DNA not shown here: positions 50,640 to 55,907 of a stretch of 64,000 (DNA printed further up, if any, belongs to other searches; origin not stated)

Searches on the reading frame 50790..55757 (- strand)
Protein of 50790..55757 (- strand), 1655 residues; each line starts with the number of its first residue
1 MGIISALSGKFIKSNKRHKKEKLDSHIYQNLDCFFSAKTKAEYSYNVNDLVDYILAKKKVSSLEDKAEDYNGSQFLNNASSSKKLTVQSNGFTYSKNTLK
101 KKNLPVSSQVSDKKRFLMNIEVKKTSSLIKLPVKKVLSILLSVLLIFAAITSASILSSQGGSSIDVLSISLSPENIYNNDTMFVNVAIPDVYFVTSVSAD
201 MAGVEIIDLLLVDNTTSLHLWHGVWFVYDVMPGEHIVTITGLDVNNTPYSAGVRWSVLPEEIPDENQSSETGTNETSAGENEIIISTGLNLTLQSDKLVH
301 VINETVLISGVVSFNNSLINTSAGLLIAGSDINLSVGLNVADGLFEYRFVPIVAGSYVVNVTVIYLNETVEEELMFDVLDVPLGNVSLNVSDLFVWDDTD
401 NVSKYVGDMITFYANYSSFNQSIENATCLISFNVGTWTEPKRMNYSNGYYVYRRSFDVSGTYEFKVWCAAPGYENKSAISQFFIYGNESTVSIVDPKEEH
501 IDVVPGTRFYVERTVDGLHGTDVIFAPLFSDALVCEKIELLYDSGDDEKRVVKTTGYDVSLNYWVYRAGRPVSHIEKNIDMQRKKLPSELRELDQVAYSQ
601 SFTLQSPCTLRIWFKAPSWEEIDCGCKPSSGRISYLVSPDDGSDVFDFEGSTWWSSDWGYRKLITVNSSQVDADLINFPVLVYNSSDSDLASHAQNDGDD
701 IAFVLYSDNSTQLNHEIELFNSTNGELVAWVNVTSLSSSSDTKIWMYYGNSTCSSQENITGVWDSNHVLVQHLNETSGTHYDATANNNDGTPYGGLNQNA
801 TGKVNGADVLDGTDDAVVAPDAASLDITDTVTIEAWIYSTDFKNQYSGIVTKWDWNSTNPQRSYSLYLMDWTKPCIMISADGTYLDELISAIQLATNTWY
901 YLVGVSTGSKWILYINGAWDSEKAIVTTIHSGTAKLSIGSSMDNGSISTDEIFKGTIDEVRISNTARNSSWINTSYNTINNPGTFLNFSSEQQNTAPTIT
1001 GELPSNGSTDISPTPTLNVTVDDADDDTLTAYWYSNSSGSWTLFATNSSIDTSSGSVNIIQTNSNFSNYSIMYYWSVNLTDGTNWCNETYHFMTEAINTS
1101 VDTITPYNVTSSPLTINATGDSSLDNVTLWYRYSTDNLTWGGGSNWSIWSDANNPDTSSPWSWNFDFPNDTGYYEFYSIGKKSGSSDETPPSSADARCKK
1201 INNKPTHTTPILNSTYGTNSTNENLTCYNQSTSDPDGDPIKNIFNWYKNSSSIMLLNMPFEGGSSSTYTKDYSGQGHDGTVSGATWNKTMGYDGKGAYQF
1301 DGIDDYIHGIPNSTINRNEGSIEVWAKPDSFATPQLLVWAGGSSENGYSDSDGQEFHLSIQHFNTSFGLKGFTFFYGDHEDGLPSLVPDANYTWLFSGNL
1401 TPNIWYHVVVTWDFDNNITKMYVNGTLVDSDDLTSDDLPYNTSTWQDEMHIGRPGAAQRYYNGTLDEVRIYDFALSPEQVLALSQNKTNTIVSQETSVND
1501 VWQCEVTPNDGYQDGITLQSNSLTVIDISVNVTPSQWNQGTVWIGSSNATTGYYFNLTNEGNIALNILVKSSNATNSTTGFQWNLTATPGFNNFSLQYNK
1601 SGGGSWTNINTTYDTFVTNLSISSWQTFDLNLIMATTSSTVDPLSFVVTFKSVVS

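Call 23: search_protein_families(library=pfam, proteins=[window:50790-55757:-], max_evalue=0.001)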
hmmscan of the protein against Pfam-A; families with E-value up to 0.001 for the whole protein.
window:50790-55757:- (1655 aa): 2 families
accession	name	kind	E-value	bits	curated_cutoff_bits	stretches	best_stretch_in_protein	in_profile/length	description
PF13385.13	Laminin_G_3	-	5.3e-40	137.5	27.6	2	1302-1480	2-150/151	Concanavalin A-like lectin/glucanases superfamily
PF10102.14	DUF2341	-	6.4e-10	39.8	23.4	1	697-783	1-78/84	Domain of unknown function (DUF2341)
